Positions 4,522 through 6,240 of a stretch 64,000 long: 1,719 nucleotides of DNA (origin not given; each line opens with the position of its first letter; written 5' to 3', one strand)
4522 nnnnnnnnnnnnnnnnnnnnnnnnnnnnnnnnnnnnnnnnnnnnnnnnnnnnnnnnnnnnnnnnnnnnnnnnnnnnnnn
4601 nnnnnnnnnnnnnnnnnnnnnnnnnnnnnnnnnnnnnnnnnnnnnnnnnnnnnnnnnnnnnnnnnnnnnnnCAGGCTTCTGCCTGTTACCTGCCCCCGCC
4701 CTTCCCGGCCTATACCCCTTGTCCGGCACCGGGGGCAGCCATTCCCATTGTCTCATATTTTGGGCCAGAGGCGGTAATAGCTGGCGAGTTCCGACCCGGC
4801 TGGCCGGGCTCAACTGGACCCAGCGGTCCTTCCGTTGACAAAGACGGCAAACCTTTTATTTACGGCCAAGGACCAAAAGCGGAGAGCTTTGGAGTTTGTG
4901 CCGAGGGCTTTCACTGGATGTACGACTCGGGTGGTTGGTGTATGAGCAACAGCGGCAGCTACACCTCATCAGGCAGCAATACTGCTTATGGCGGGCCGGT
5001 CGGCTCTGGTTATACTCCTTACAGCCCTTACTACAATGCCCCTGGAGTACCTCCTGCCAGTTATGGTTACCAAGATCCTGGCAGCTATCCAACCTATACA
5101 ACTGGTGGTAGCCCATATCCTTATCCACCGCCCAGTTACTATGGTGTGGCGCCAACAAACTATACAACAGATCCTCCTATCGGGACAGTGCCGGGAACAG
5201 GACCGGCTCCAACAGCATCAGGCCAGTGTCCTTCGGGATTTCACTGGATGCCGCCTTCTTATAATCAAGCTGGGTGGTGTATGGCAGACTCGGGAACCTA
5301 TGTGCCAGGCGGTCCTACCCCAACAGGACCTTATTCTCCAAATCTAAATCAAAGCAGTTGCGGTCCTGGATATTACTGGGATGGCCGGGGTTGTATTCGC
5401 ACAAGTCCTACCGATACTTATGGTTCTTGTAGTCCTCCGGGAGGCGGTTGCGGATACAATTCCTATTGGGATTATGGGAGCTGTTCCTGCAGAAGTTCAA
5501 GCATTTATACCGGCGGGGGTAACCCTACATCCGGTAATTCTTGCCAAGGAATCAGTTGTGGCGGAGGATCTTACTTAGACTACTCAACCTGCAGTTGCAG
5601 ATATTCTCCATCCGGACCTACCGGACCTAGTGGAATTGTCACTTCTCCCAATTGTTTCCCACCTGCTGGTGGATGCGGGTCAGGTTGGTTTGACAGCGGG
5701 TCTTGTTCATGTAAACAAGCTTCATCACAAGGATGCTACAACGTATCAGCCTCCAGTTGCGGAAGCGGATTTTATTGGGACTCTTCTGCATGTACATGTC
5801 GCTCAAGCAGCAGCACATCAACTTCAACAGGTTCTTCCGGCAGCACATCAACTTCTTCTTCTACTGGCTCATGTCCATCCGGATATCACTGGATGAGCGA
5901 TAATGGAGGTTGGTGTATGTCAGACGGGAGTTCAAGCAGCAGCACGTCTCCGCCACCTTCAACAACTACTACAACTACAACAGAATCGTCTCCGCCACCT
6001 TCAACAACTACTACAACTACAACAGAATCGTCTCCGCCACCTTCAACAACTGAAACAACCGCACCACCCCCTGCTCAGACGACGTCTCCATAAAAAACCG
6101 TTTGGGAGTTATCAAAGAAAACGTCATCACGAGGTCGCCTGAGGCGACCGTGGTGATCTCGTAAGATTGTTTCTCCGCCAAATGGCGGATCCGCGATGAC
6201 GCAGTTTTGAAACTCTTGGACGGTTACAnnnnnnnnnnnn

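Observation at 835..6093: Giant secreted Cys-motif surface protein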

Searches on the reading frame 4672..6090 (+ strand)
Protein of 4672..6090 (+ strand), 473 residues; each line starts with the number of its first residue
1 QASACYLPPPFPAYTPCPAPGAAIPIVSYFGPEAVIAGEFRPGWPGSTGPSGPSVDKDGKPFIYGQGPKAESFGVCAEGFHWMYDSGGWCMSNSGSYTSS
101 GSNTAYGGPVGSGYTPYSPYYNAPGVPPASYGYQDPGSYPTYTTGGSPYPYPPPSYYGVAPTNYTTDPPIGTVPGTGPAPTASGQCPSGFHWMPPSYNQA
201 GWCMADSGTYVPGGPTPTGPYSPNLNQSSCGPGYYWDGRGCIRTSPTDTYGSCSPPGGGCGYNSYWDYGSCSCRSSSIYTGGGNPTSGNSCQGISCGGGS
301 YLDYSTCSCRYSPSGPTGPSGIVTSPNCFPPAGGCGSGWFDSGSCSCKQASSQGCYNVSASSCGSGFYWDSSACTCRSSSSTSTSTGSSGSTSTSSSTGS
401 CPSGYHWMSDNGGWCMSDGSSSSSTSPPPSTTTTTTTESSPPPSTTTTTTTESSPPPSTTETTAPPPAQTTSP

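Call 66: search_protein_families(library=pfam, proteins=[window:4672-6090:+], max_evalue=10)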
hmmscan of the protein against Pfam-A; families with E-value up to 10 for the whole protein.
window:4672-6090:+ (473 aa): 1 family
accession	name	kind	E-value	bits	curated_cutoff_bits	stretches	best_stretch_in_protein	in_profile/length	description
PF03128.19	CXCXC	-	9.9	7.3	15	0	301-309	3-11/13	CXCXC repeat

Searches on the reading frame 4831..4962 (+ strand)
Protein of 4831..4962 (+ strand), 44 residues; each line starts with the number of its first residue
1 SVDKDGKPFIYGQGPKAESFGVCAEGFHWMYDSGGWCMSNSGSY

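Call 85: search_solved_structures(query=window:4831-4962:+, max_evalue=10, show_alignments=3)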
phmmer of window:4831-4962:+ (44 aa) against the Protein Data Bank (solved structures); distinct sequences matched with E-value up to 10: 1.
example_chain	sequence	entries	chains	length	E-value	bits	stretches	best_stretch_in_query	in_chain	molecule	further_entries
3exn_A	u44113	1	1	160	1.6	12.4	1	9-34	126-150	Probable acetyltransferase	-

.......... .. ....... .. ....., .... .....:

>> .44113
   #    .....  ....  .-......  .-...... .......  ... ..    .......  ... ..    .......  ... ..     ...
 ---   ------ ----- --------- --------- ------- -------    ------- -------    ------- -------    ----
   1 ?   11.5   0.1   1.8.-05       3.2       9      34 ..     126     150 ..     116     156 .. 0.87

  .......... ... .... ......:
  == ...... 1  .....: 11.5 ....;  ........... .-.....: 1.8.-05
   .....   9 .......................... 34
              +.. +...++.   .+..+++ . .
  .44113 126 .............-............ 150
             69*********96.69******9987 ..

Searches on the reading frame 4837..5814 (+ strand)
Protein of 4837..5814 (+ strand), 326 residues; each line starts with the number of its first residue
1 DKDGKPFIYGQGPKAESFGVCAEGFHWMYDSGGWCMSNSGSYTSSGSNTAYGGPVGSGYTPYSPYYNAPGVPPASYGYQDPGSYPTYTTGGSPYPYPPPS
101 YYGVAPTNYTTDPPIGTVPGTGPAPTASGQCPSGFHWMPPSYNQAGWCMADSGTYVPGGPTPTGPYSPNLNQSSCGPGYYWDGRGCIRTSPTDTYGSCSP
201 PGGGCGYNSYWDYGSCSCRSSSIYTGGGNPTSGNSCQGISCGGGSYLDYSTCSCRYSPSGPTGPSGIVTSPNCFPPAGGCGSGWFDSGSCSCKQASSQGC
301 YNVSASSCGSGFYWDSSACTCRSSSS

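Call 39: find_homologous_proteins(query=window:4837-5814:+, max_evalue=0.001)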
Query window:4837-5814:+ (326 aa): 6 proteins with E <= 0.001 among 2177 candidates.
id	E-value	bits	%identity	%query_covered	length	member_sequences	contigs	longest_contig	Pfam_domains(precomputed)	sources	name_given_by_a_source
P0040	2.8e-108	381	60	91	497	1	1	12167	-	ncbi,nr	ncbi:MAG: hypothetical protein HYY87_03295, partial [Candidatus Levybacteria bacterium]|nr:hypotheti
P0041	2.8e-87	312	59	90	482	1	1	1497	-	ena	-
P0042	2.0e-59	220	42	67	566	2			-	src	-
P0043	1.9e-33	135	37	95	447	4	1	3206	-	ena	-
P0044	3.2e-18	85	45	33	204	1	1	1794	-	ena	-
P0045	2.5e-16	78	81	16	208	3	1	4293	-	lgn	-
